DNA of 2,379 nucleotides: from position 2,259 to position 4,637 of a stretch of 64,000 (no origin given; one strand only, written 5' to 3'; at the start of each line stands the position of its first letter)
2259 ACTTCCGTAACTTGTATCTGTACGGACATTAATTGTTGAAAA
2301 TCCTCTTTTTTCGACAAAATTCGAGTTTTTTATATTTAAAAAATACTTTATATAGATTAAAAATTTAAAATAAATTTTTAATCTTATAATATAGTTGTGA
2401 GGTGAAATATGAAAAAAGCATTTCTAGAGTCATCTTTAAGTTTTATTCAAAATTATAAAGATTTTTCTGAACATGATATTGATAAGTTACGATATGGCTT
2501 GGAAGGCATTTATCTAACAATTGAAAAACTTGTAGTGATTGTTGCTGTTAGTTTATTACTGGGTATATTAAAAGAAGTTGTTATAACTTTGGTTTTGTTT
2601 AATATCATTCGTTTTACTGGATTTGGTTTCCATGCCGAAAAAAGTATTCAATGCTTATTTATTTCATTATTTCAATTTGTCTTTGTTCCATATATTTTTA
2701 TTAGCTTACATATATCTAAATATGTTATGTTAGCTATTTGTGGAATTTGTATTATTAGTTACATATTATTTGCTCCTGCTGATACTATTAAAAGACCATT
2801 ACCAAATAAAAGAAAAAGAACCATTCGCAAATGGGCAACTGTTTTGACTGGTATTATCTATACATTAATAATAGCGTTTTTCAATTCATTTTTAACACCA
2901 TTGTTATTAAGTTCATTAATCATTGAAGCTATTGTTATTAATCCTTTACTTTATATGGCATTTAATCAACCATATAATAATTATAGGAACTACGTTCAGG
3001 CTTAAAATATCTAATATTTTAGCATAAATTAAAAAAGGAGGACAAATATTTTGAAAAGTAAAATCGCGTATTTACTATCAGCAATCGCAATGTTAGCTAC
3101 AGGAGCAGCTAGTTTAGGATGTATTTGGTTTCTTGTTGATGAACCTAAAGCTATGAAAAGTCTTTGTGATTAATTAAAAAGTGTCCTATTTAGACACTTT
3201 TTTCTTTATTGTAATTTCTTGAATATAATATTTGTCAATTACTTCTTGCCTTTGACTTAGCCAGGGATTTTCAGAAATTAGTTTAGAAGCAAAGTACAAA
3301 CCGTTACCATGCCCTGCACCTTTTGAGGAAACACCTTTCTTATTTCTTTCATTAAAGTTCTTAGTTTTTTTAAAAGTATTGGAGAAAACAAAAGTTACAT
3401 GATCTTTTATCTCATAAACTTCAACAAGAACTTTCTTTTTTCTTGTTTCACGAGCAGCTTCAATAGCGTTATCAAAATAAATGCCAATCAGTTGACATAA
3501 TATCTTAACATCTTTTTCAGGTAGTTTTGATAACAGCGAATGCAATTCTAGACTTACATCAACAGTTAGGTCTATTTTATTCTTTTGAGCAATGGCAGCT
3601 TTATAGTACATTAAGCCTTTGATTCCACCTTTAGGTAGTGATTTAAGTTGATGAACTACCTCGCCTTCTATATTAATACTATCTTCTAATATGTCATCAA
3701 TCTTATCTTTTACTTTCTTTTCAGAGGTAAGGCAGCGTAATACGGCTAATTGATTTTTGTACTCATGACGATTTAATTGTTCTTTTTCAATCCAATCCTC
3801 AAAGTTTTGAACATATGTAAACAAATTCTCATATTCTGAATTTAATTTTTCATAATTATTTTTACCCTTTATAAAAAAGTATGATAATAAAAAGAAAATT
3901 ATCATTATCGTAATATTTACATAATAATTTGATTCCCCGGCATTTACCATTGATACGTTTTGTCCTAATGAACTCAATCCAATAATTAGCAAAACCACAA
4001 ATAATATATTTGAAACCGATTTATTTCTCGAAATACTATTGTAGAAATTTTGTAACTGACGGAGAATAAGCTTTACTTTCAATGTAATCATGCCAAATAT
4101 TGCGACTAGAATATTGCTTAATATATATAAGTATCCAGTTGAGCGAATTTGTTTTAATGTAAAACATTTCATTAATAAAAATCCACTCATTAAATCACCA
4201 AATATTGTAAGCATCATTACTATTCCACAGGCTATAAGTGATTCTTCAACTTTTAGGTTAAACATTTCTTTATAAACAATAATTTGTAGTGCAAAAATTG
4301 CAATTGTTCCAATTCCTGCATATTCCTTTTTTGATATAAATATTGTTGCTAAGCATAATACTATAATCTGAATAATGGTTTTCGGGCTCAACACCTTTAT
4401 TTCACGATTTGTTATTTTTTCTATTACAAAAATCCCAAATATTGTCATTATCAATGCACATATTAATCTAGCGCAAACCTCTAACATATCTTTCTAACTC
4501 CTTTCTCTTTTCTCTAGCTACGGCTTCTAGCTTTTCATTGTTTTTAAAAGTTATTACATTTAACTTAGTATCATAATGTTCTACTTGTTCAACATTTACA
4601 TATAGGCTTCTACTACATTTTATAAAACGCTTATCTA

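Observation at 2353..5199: Complete agr-type quorum-sensing locus in convergent agrBD / agrAC arrangement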

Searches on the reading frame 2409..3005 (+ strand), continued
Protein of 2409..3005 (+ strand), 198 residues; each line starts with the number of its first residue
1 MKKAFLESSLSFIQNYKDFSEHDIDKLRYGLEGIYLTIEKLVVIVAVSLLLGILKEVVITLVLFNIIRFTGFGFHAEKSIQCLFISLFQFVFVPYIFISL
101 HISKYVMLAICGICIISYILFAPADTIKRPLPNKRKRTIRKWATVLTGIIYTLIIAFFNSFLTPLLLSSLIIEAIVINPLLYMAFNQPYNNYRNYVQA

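Call 58: get_annotated_region(hit=H5, flank=4500)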
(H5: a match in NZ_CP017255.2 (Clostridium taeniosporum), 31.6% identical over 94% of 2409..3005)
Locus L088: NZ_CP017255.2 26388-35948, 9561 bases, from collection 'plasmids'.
description: Clostridium taeniosporum strain 1/k plasmid pCt2, complete sequence
organism: Clostridium taeniosporum (NCBI taxid 394958)
taxonomy: Bacteria; Bacillota; Clostridia; Eubacteriales; Clostridiaceae; Clostridium; Clostridium taeniosporum
host: -; source: microbial cells,Lake Mainaki silt; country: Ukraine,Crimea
typing (MOB-suite, as given by PLSDB): non-mobilizable
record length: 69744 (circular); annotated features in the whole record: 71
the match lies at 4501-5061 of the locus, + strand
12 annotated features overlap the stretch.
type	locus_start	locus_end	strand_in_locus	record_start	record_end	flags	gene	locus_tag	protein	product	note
CDS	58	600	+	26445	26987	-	-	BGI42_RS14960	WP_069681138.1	GNAT family N-acetyltransferase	-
CDS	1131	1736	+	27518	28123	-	-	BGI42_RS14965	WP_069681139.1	sigma-70 family RNA polymerase sigma factor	GO:0006352 - DNA-templated transcription initiation [Evidence IEA]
CDS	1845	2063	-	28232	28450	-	-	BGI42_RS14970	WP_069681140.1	hypothetical protein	-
CDS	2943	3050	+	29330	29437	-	-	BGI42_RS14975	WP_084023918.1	bacteriocin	-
CDS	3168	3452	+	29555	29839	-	-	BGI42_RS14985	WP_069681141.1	bacteriocin immunity protein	-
CDS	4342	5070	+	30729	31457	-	-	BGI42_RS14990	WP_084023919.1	accessory gene regulator B family protein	GO:0009372 - quorum sensing [Evidence IEA]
CDS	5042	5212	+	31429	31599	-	-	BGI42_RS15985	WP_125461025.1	AgrD family cyclic lactone autoinducer peptide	-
CDS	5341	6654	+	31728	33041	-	-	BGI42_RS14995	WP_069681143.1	GHKL domain-containing protein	-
CDS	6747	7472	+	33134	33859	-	-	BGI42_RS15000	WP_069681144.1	LytTR family DNA-binding domain-containing protein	-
CDS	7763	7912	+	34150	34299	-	-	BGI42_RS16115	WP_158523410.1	hypothetical protein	-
CDS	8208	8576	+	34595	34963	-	-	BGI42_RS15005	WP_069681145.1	lactococcin 972 family bacteriocin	-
CDS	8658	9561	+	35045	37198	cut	-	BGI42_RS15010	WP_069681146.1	DUF1430 domain-containing protein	-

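Call 59: get_annotated_region(hit=H11, flank=4500)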
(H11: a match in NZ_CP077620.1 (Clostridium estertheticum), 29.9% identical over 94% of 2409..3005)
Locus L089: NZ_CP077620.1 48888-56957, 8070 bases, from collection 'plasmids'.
description: Clostridium estertheticum strain CF007 plasmid pCF007-B, complete sequence
organism: Clostridium estertheticum (NCBI taxid 238834)
taxonomy: Bacteria; Bacillota; Clostridia; Eubacteriales; Clostridiaceae; Clostridium; Clostridium estertheticum
host: -; source: single colony,bovine feces; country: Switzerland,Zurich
typing (MOB-suite, as given by PLSDB): non-mobilizable
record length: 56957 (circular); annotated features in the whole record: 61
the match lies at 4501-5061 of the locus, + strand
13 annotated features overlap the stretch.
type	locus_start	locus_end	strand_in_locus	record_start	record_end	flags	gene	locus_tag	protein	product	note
CDS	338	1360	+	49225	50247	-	-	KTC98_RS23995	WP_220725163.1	RepB family plasmid replication initiator protein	GO:0006270 - DNA replication initiation [Evidence IEA]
CDS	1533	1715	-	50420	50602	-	-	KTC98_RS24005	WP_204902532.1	hypothetical protein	-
CDS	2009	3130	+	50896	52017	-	-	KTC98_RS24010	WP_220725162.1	hypothetical protein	-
CDS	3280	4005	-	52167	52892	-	-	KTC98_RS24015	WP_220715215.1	LytTR family DNA-binding domain-containing protein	-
CDS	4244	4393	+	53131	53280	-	-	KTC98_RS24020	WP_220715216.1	cyclic lactone autoinducer peptide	-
CDS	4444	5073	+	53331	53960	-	-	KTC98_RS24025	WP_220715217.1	accessory gene regulator B family protein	GO:0009372 - quorum sensing [Evidence IEA]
CDS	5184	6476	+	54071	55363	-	-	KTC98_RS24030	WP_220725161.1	GHKL domain-containing protein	-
CDS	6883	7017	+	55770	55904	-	-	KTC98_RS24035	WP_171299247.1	gallidermin/nisin family lantibiotic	-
CDS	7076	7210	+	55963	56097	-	-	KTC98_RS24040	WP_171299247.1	gallidermin/nisin family lantibiotic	-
CDS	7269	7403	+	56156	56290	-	-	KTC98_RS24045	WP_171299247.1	gallidermin/nisin family lantibiotic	-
CDS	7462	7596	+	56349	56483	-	-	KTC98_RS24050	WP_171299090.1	gallidermin/nisin family lantibiotic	-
CDS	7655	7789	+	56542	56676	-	-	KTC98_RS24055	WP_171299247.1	gallidermin/nisin family lantibiotic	-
CDS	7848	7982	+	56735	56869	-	-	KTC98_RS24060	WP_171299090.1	gallidermin/nisin family lantibiotic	-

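Call 75: get_annotated_region(hit=H22, flank=3500)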
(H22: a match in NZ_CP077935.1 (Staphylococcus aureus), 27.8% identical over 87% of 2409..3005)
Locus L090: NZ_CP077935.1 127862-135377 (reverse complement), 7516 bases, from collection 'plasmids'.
description: Staphylococcus aureus strain 359 plasmid unnamed2, complete sequence
organism: Staphylococcus aureus (NCBI taxid 1280)
taxonomy: Bacteria; Bacillota; Bacilli; Bacillales; Staphylococcaceae; Staphylococcus; Staphylococcus aureus
host: -; source: Homo sapiens; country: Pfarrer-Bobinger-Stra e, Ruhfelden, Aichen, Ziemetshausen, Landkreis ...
typing (MOB-suite, as given by PLSDB): non-mobilizable
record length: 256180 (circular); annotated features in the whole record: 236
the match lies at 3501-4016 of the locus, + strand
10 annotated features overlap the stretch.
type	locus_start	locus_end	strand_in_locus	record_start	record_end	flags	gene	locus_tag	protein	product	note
CDS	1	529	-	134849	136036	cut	-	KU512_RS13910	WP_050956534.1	SdrH family protein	-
CDS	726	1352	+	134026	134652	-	-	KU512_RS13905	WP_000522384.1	nitroreductase family protein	-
CDS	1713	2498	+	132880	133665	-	-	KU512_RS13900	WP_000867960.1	carbon-nitrogen family hydrolase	-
predicted_resistance_gene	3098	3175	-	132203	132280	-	hld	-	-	delta-hemolysin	predicted by amrfinderplus; class ; identity 100.0%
CDS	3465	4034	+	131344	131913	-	agrB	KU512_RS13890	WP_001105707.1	accessory gene regulator AgrB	-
CDS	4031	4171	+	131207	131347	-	-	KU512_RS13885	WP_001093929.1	cyclic lactone autoinducer peptide AgrD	-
CDS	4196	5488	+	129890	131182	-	-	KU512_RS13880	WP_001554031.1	quorum-sensing sensor histidine kinase AgrC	-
CDS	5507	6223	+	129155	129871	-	-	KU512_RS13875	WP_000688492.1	quorum-sensing response regulator AgrA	-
CDS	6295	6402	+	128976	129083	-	-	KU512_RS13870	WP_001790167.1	hypothetical protein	-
CDS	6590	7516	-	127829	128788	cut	-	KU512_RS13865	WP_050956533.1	carbohydrate kinase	GO:0005975 - carbohydrate metabolic process [Evidence IEA]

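Call 81: get_annotated_region(hit=H16, flank=4000)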
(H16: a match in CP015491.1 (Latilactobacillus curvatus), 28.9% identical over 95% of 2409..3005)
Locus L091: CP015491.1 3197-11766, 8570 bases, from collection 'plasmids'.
description: Latilactobacillus curvatus strain TMW 1.624 plasmid pL1624-1, complete sequence
organism: Latilactobacillus curvatus (NCBI taxid 28038)
taxonomy: Bacteria; Bacillota; Bacilli; Lactobacillales; Lactobacillaceae; Latilactobacillus; Latilactobacillus curvatus
host: -; source: cell culture,sausage; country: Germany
typing (MOB-suite, as given by PLSDB): mobilizable; relaxase MOBP
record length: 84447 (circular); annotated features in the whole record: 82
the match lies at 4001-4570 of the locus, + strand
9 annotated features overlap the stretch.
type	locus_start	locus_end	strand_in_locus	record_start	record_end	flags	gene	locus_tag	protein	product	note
CDS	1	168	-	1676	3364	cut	-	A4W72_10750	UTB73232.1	hypothetical protein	-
CDS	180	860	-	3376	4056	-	-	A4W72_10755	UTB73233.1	hypothetical protein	-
CDS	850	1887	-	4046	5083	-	-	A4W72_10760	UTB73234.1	hypothetical protein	-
CDS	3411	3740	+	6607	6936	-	-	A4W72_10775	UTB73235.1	hypothetical protein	-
CDS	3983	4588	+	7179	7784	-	-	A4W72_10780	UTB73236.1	hypothetical protein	-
CDS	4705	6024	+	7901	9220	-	-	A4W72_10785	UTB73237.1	hypothetical protein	-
CDS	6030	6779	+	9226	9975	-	-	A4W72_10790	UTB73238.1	DNA-binding response regulator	-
CDS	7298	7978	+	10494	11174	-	-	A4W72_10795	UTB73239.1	transposase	-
CDS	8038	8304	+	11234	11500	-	-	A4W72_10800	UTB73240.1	hypothetical protein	-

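Call 82: get_annotated_region(hit=H6, flank=4000)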
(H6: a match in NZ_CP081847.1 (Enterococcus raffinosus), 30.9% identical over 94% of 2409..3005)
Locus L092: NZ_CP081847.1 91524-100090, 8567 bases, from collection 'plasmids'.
description: Enterococcus raffinosus strain CX012922 plasmid pCX012922, complete sequence
organism: Enterococcus raffinosus (NCBI taxid 71452)
taxonomy: Bacteria; Bacillota; Bacilli; Lactobacillales; Enterococcaceae; Enterococcus; Enterococcus raffinosus
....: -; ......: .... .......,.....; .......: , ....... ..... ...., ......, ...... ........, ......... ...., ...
typing (MOB-suite, as given by PLSDB): non-mobilizable
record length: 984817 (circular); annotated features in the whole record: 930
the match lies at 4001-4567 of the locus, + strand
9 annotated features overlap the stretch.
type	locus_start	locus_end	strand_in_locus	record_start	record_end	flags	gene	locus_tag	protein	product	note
CDS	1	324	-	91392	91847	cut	-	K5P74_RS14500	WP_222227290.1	hypothetical protein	-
CDS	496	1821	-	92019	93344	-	-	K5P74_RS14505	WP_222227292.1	replication-associated recombination protein A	GO:0006260 - DNA replication [Evidence IEA]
CDS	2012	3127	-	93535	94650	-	-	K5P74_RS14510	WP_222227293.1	NlpC/P60 family protein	-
CDS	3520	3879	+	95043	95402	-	-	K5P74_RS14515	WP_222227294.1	LytTR family DNA-binding domain-containing protein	-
CDS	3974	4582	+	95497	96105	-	-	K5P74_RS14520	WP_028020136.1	accessory gene regulator AgrB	-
CDS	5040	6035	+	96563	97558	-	-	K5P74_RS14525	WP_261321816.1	GHKL domain-containing protein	-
CDS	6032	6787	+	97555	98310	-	-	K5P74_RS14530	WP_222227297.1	LytTR family DNA-binding domain-containing protein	-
CDS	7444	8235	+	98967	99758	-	-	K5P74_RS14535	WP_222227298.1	TraX family protein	-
CDS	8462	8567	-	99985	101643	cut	-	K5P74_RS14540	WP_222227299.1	MucBP domain-containing protein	-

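Call 83: get_annotated_region(hit=H19, flank=4000)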
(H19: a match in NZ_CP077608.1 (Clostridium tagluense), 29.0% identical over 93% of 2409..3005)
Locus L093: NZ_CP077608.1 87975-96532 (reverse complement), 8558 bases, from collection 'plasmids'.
description: Clostridium tagluense strain CM008 plasmid pCM008-C, complete sequence
organism: Clostridium tagluense (NCBI taxid 360422)
taxonomy: Bacteria; Bacillota; Clostridia; Eubacteriales; Clostridiaceae; Clostridium; Clostridium tagluense
host: -; source: single colony,lamb meat; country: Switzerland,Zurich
typing (MOB-suite, as given by PLSDB): non-mobilizable
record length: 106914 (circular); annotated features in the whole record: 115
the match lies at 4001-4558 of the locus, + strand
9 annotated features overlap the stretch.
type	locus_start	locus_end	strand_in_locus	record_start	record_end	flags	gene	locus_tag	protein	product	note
CDS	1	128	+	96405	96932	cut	-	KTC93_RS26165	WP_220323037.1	hypothetical protein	-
CDS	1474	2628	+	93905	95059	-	-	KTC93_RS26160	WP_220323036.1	hypothetical protein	-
CDS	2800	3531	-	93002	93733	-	-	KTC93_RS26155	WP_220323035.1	LytTR family DNA-binding domain-containing protein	-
CDS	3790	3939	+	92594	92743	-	-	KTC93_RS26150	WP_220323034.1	AgrD family cyclic lactone autoinducer peptide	-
CDS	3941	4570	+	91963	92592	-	-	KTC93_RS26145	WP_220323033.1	accessory gene regulator B family protein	GO:0009372 - quorum sensing [Evidence IEA]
CDS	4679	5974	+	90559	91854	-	-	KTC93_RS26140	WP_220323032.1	GHKL domain-containing protein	-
CDS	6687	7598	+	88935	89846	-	-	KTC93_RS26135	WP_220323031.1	ABC transporter ATP-binding protein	-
CDS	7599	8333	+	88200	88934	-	-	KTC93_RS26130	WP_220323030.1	ABC transporter permease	-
CDS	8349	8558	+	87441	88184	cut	-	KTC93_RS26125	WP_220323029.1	ABC transporter permease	-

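Call 84: get_annotated_region(hit=H23, flank=4000)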
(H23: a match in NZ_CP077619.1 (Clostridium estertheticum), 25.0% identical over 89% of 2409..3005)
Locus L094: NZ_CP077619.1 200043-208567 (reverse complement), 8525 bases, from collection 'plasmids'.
description: Clostridium estertheticum strain CF007 plasmid pCF007-A, complete sequence
organism: Clostridium estertheticum (NCBI taxid 238834)
taxonomy: Bacteria; Bacillota; Clostridia; Eubacteriales; Clostridiaceae; Clostridium; Clostridium estertheticum
host: -; source: single colony,bovine feces; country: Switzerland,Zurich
typing (MOB-suite, as given by PLSDB): non-mobilizable
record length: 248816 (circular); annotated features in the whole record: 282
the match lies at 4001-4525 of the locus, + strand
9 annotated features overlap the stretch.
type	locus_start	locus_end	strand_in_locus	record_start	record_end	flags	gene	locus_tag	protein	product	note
CDS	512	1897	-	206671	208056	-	-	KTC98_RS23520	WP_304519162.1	aldehyde dehydrogenase family protein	-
CDS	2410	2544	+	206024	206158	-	-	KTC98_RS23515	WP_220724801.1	cyclic lactone autoinducer peptide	-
CDS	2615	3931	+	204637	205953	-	-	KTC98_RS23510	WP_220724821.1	ATP-binding protein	-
CDS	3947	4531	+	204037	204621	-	-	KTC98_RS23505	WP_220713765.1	accessory gene regulator B family protein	-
CDS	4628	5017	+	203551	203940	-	-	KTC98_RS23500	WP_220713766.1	response regulator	GO:0000160 - phosphorelay signal transduction system [Evidence IEA]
CDS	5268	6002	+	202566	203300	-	-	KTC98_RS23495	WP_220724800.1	hypothetical protein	-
CDS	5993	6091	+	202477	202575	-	-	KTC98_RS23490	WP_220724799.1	HTH domain-containing protein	-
CDS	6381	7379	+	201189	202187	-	-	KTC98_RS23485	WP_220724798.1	right-handed parallel beta-helix repeat-containing protein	-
CDS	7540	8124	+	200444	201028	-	-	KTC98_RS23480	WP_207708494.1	alpha/beta fold hydrolase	-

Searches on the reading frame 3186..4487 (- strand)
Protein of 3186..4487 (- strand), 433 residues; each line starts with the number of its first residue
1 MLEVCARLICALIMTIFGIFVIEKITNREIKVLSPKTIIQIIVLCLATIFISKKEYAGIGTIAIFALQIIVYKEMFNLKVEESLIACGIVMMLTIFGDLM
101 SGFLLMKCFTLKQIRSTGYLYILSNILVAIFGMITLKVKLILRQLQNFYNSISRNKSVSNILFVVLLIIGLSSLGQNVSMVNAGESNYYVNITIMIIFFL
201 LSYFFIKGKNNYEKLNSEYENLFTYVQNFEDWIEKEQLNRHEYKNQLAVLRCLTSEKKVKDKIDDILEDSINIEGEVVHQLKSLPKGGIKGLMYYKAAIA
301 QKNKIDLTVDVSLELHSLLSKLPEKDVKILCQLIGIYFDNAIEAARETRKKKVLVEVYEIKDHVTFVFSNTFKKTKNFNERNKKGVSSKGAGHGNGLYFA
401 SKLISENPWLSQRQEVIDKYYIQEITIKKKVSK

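Call 3: search_protein_families(library=pfam, proteins=[window:3186-4487:-], max_evalue=0.01)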
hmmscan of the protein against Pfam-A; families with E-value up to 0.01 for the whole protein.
window:3186-4487:- (433 aa): 1 family
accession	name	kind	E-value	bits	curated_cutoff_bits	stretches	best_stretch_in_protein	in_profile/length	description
PF14501.12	HATPase_c_5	-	4.2e-09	36.7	22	1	330-427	6-101/102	GHKL domain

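Call 4: search_protein_families(library=ncbifam, proteins=[window:3186-4487:-], max_evalue=0.01)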
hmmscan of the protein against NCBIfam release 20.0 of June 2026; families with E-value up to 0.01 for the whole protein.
window:3186-4487:- (433 aa): 2 families
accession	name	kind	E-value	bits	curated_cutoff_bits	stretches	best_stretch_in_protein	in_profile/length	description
NF008298.1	PRK11086.1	subfamily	2.3e-12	46.1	520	1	230-404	327-500/529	DcuS/MalK family sensor histidine kinase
NF046015.1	HisKinAgrCStaph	equivalog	4.1e-12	46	500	1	20-423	10-412/414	quorum-sensing sensor histidine kinase AgrC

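Call 8: find_encoding_contigs(protein=window:3186-4487:-, flank=6000, max_places=6)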
Protein window:3186-4487:- (433 aa): 23 contigs read that carry it; 5 places shown.
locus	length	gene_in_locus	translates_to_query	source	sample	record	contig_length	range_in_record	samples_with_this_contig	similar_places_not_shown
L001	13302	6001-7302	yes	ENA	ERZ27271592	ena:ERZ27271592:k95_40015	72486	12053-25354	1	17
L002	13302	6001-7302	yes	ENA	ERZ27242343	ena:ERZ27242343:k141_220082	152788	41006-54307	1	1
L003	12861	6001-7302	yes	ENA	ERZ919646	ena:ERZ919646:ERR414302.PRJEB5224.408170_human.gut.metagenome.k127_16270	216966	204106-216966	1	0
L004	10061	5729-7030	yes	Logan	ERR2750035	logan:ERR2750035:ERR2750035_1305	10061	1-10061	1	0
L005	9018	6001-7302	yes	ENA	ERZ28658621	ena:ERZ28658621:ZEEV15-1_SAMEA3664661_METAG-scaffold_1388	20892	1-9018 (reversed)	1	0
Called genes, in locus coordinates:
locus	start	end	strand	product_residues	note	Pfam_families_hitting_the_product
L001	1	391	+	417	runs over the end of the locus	PF00275:EPSP_synthase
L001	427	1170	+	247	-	PF13472:Lipase_GDSL_2 (weak)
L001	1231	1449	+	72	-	PF01197:Ribosomal_L31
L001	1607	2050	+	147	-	PF02502:LacAB_rpiB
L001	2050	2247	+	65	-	PF06612:DUF1146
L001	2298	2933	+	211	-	PF01551:Peptidase_M23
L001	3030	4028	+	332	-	PF06723:MreB_Mbl, PF00022:Actin, PF00012:HSP70, PF14450:FtsA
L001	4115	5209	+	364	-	PF00953:Glycos_transf_4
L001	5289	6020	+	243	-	PF04397:LytTR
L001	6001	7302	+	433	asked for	PF14501:HATPase_c_5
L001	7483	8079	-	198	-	PF04647:AgrB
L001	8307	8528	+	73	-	PF00313:CSD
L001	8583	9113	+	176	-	PF02482:Ribosomal_S30AE, PF16321:Ribosom_S30AE_C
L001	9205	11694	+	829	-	PF07517:SecA_DEAD, PF00270:DEAD (weak), PF01043:SecA_PP_bind, PF21090:P-loop_SecA, PF07516:SecA_SW, PF02810:SEC-C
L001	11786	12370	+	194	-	PF01931:NTPase_I-T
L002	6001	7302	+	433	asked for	PF14501:HATPase_c_5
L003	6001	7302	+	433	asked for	PF14501:HATPase_c_5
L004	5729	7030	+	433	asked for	PF14501:HATPase_c_5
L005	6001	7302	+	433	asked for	PF14501:HATPase_c_5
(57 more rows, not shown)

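Call 48: search_solved_structures(query=window:3186-4487:-, max_evalue=0.01)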
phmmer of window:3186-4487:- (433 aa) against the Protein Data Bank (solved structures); distinct sequences matched with E-value up to 0.01: 2.
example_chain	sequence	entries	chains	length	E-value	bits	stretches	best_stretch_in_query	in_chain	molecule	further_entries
6e52_A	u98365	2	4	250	8.1e-09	37.9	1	211-425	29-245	Staphylococcus aureus AgrC histidine kinase module fused to Saccharomyces cerevisiae GCN4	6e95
4bxi_A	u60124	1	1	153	3.4e-07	32.6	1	282-425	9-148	ACCESSORY GENE REGULATOR PROTEIN C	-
